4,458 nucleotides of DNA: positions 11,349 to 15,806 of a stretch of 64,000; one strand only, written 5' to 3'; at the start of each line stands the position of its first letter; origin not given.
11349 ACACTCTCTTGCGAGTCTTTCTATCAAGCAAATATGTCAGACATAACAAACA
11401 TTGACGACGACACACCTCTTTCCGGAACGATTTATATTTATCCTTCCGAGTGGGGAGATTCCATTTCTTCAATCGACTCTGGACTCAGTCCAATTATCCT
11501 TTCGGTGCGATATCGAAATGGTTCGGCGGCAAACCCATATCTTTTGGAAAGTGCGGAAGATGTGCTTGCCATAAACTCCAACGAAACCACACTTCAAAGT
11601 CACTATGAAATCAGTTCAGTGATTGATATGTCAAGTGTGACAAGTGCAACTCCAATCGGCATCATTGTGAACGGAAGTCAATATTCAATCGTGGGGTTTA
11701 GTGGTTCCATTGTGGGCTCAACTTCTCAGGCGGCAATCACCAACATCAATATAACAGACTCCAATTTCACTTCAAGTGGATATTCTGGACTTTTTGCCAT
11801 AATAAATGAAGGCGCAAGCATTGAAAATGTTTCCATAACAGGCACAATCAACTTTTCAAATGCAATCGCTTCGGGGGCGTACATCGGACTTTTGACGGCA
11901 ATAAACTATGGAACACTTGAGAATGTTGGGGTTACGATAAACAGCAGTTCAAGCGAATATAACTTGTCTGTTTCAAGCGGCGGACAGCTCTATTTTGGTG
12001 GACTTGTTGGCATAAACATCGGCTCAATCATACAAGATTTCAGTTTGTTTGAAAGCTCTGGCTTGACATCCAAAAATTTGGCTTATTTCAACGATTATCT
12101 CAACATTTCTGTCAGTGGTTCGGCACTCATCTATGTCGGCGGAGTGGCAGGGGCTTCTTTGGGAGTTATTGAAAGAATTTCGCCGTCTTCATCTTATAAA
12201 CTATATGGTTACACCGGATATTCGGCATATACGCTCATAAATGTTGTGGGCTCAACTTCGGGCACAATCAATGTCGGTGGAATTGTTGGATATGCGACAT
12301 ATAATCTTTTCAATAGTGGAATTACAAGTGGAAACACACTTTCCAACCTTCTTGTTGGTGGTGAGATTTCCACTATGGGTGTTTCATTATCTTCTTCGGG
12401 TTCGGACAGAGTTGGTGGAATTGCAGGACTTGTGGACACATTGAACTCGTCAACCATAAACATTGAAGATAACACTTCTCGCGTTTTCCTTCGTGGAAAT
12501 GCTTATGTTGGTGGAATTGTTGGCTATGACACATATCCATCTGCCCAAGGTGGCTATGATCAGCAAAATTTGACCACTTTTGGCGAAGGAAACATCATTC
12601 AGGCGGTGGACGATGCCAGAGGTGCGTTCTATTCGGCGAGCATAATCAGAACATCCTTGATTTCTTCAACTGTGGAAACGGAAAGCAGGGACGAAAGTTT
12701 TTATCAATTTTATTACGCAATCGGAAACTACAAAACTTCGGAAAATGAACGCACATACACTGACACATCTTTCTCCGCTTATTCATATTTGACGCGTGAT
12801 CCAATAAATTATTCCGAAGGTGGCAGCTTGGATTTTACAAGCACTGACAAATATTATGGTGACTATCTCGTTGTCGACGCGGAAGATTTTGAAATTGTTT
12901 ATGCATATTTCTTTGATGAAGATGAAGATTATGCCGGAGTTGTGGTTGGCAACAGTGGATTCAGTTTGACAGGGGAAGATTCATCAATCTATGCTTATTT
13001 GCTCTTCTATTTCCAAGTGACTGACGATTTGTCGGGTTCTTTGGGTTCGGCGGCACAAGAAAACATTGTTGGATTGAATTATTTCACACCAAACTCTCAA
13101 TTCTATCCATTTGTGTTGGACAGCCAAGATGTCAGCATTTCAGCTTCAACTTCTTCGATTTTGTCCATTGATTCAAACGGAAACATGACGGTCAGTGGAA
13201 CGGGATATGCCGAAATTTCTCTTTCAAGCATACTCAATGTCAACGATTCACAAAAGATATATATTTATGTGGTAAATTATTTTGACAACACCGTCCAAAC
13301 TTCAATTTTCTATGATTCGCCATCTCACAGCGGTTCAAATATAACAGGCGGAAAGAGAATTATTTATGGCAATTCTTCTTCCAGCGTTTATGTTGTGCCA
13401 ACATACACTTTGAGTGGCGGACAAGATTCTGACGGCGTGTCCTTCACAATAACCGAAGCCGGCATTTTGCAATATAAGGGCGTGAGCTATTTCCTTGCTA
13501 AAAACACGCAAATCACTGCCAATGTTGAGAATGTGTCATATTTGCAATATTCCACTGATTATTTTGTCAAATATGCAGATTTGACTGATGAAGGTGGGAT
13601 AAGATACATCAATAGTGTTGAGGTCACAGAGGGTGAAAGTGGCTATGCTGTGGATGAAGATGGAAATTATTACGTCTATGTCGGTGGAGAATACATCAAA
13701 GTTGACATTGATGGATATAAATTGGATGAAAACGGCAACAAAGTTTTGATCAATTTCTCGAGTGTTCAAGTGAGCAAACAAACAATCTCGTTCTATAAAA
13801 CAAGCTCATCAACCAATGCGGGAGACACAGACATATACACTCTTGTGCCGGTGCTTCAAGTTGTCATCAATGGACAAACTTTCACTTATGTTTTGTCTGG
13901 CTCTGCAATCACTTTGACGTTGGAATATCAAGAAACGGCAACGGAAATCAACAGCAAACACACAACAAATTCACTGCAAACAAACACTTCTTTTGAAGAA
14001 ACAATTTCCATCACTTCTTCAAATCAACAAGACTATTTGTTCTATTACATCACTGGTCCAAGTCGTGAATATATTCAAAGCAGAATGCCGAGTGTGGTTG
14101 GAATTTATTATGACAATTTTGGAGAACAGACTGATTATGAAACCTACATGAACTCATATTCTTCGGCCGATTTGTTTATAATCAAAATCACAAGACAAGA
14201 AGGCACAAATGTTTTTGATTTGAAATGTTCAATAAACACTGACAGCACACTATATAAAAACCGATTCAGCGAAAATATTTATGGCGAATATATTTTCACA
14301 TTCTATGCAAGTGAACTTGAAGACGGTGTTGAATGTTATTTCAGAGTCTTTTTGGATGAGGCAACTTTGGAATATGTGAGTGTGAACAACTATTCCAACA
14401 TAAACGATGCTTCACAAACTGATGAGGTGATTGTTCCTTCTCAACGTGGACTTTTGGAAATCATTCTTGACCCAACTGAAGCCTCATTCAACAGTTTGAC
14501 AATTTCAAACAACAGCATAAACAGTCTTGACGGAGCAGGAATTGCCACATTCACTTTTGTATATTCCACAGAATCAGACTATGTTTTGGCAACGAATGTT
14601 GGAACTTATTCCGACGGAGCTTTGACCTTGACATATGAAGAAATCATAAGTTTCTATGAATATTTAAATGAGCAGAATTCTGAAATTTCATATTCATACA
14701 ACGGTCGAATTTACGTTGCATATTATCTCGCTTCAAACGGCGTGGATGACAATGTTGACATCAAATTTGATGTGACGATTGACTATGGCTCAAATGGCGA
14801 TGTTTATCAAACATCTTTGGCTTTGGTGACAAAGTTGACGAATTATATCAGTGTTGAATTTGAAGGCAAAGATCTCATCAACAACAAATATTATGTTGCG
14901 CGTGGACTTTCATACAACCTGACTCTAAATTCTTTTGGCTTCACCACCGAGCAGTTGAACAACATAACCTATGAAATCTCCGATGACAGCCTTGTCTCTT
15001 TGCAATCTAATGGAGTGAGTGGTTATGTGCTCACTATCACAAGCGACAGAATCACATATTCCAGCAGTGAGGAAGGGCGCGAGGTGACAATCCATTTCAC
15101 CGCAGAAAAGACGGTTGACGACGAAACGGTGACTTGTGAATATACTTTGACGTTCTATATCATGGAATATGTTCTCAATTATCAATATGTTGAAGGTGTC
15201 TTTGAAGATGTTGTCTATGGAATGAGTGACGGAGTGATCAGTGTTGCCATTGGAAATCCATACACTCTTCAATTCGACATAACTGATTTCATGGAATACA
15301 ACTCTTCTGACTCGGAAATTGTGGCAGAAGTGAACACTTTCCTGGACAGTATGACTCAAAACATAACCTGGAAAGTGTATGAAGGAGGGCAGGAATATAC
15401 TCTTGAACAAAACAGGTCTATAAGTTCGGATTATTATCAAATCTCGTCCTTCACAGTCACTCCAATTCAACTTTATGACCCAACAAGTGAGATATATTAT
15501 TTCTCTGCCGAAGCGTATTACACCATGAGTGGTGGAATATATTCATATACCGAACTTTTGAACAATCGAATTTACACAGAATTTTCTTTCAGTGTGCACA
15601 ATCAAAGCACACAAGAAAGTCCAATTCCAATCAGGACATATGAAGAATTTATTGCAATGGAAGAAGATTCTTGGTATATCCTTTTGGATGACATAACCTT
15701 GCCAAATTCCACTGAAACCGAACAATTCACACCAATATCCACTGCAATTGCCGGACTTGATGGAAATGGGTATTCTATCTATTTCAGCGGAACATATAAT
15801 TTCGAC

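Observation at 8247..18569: Architecture of the giant lipoprotein: Ig-like stalk plus three separate GLUG/beta-helix modules, with no wall anchor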

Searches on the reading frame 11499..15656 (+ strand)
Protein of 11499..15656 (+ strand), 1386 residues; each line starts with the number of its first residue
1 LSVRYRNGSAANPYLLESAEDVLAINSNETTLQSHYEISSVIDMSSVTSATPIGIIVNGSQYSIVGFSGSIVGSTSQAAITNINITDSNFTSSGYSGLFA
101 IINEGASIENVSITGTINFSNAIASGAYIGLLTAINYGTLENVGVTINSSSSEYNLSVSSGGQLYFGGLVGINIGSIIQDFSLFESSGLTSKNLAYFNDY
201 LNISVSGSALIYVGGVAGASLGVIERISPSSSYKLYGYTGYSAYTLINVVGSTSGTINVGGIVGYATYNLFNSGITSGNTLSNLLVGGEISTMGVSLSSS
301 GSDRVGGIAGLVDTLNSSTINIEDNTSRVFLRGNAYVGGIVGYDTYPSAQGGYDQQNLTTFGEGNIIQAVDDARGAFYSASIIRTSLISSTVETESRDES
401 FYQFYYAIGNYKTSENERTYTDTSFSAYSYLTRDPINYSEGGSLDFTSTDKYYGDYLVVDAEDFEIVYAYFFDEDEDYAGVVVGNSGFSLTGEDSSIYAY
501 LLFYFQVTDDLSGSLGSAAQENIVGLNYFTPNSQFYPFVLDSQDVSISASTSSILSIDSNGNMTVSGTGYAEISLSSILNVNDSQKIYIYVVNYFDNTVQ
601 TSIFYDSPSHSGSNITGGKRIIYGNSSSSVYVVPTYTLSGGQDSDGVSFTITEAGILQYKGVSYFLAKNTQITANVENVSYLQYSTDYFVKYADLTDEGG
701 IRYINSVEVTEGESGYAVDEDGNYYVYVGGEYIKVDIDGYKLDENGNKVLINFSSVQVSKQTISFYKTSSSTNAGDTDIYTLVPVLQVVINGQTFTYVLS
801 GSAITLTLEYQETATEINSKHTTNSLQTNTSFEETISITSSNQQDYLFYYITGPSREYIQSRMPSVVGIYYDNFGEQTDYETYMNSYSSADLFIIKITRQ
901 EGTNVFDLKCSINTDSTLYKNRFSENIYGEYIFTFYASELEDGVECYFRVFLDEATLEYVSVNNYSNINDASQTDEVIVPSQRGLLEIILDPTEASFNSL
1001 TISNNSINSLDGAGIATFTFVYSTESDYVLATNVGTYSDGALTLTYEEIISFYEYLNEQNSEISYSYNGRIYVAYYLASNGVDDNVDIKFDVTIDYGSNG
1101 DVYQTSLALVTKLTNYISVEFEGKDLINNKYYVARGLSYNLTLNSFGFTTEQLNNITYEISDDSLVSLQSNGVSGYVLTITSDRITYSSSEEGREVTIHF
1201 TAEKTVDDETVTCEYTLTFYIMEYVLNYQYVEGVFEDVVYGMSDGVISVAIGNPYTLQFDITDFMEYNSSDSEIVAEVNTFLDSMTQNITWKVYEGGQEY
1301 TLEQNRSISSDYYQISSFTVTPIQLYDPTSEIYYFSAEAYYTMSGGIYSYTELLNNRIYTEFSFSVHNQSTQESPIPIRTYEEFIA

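Call 39: search_solved_structures(query=A3, max_evalue=1)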
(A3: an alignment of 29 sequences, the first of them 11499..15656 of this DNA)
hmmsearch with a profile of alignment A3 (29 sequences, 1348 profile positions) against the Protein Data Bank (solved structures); distinct sequences matched with E-value up to 1: 4.
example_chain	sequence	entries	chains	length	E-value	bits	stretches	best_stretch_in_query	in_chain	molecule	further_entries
5b83_A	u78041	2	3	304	0.041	14.7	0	751-780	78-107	tetra ubiquitin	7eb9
7yui_A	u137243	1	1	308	0.042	14.7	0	753-780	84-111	Polyubiquitin-C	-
1q8c_A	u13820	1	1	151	0.23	12.3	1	1222-1280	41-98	Hypothetical protein MG027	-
5h07_A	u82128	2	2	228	0.48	11.2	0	713-780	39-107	Polyubiquitin-C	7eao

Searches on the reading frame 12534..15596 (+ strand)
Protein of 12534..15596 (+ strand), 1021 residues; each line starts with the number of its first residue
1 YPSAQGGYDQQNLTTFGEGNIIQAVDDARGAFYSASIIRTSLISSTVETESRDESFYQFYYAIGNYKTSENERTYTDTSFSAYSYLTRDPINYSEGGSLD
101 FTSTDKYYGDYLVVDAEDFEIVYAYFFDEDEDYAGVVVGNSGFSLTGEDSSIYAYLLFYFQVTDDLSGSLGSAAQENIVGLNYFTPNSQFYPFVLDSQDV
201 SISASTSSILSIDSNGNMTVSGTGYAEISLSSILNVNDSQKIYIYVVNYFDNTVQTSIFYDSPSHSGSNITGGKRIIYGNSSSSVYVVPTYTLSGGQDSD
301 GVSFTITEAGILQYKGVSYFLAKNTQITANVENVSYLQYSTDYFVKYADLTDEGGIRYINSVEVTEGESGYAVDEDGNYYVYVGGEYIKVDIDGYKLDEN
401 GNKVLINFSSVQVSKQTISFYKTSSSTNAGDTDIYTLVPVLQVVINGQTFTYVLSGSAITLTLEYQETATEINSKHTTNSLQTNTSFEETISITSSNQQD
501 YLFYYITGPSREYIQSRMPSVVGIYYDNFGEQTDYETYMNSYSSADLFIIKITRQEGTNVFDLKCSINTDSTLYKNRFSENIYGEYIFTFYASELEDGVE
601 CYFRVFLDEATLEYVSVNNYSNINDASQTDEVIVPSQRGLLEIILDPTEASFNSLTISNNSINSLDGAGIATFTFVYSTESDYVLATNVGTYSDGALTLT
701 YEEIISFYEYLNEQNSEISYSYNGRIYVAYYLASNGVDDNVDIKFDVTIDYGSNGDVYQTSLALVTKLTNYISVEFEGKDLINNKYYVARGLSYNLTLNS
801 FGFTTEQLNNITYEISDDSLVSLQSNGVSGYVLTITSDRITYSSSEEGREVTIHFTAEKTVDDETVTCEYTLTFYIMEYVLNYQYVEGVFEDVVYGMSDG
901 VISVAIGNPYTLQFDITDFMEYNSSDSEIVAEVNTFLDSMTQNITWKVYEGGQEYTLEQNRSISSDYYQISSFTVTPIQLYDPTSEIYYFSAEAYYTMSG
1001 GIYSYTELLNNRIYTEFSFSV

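Call 67: search_protein_representatives(protein=window:12534-15596:+)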
Query: 1021 residues. Proteins with E-value up to 0.001 (for the whole library): 71; up to 1e-10: 65; up to 1e-30: 61. The best 71 are listed.
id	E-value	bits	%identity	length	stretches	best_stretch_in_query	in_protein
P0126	0.0e+00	2180.2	98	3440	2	1-1021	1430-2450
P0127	6.9e-212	722.8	46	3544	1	15-1021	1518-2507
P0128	9.1e-211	719.1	46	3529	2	409-1021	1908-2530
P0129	2.8e-196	671.1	45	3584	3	408-1021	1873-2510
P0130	3.1e-191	654.4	47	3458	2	407-1021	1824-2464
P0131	5.6e-190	650.2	44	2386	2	386-1012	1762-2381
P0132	2.9e-180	618.1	43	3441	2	407-1021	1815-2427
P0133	5.3e-180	617.2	43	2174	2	371-1021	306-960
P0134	1.4e-179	615.8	42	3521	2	390-1021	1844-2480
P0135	5.4e-175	600.7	41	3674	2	407-1021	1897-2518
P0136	2.3e-174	598.6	42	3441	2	406-1021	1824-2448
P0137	1.4e-168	579.4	41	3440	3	408-1021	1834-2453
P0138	7.4e-167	573.7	39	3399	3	397-1021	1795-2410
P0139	3.8e-166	571.4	42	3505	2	395-1021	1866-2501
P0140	1.8e-164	565.9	41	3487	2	407-1021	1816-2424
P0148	3.9e-140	485.3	40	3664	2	408-1021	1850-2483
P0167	3.1e-46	174.5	30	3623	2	433-1021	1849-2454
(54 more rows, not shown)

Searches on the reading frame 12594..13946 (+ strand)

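Call 8: search_protein_families(library=pfam, proteins=[window:12594-13946:+], max_evalue=10)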
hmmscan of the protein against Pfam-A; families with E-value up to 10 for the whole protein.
window:12594-13946:+ (451 aa): 3 families
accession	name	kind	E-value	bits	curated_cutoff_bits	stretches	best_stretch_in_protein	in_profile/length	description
PF22300.2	NGO_1070-like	-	0.15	13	26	1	312-353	39-80/99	NGO_1070-like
PF00229.24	TNF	-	0.23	11.8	23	1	338-363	12-35/127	TNF(Tumour Necrosis Factor) family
PF14289.11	DUF4369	-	1.5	9.9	25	1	99-204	13-86/91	Domain of unknown function (DUF4369)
